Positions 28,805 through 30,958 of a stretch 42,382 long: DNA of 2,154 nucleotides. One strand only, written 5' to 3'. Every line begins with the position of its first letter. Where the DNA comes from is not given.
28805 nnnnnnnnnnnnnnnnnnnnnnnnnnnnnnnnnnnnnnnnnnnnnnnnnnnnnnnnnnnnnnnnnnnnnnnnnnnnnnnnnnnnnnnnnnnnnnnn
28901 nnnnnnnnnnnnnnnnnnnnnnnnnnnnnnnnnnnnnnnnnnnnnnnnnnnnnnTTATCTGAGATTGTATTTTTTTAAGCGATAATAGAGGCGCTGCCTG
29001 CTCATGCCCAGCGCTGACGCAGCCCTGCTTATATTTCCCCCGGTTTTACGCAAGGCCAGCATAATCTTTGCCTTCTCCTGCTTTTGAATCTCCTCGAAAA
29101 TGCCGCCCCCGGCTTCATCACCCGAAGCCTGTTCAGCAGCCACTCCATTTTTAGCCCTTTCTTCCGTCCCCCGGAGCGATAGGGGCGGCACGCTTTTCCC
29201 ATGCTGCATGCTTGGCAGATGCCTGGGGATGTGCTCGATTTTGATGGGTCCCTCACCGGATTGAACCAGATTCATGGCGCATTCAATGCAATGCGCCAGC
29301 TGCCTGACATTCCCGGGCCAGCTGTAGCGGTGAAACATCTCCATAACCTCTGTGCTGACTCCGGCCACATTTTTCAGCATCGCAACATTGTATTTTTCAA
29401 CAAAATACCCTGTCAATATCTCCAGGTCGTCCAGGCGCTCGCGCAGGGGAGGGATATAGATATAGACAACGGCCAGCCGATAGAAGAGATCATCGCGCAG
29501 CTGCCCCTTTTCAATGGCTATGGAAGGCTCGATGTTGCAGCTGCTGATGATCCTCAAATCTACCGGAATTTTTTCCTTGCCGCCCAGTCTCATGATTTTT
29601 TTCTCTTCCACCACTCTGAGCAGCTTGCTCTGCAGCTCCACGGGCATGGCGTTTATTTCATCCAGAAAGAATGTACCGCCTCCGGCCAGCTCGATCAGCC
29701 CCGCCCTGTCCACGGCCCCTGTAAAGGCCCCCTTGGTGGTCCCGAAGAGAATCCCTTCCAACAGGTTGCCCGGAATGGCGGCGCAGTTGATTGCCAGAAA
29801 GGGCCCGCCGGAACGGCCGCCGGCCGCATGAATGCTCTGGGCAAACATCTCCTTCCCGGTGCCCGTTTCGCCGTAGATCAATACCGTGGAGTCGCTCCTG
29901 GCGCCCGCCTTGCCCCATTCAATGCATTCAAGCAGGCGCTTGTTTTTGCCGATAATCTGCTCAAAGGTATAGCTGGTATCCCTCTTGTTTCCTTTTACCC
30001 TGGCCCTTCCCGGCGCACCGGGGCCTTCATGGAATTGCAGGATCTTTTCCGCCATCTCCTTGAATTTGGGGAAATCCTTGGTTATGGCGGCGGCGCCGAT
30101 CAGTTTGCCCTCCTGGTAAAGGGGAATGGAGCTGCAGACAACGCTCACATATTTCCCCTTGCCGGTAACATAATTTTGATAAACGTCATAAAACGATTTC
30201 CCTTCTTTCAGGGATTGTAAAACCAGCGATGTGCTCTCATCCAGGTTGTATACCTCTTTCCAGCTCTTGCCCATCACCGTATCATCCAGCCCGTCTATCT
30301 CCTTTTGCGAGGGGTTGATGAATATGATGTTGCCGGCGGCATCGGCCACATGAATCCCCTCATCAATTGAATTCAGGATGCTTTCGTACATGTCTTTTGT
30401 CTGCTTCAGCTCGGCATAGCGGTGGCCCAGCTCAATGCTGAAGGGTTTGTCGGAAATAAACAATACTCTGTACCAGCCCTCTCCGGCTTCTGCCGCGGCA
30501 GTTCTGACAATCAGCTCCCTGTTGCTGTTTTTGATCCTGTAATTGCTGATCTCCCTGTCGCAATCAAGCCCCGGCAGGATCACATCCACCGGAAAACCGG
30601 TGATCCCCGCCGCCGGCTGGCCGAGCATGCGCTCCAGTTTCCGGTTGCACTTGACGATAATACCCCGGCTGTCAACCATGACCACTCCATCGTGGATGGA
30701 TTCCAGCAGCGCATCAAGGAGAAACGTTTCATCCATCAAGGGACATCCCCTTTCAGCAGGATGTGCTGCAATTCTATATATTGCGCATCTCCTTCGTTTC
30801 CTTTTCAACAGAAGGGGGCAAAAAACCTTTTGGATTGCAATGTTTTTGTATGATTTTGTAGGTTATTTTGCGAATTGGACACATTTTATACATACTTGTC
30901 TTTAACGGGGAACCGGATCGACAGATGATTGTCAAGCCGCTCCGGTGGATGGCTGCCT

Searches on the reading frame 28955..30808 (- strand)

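Call 36: search_protein_families(library=pfam, proteins=[window:28955-30808:-], max_evalue=0.00001)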
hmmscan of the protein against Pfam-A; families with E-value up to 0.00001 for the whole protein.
window:28955-30808:- (617 aa): 10 families
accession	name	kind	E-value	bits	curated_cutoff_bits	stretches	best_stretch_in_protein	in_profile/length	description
PF00158.32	Sigma54_activat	-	6.1e-59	198.9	20.2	1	285-450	1-167/168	Sigma-54 interaction domain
PF25601.1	AAA_lid_14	-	2.6e-20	72.4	27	1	456-537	1-80/87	AAA+ ATPase lid domain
PF00989.32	PAS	-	8e-15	55.3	22.6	1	31-69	3-41/113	PAS fold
PF14532.12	Sigma54_activ_2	-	1e-13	52.2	25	1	303-455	18-138/138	Sigma-54 interaction domain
PF02954.25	HTH_8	-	8.2e-13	48.3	22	1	577-614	5-42/42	Bacterial regulatory protein, Fis family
PF13426.13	PAS_9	-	1e-12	48.6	27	0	150-245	2-100/103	PAS domain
PF13188.13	PAS_8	-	1.8e-11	43.9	21.8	1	31-86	3-55/65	PAS domain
PF08448.16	PAS_4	-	8.5e-10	39.3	23.1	0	145-245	1-104/110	PAS fold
PF07728.20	AAA_5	-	2.9e-07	31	22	1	309-428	2-125/139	AAA domain (dynein-related subfamily)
PF12860.13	PAS_7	-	1.3e-06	29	27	0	35-88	1-55/115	PAS fold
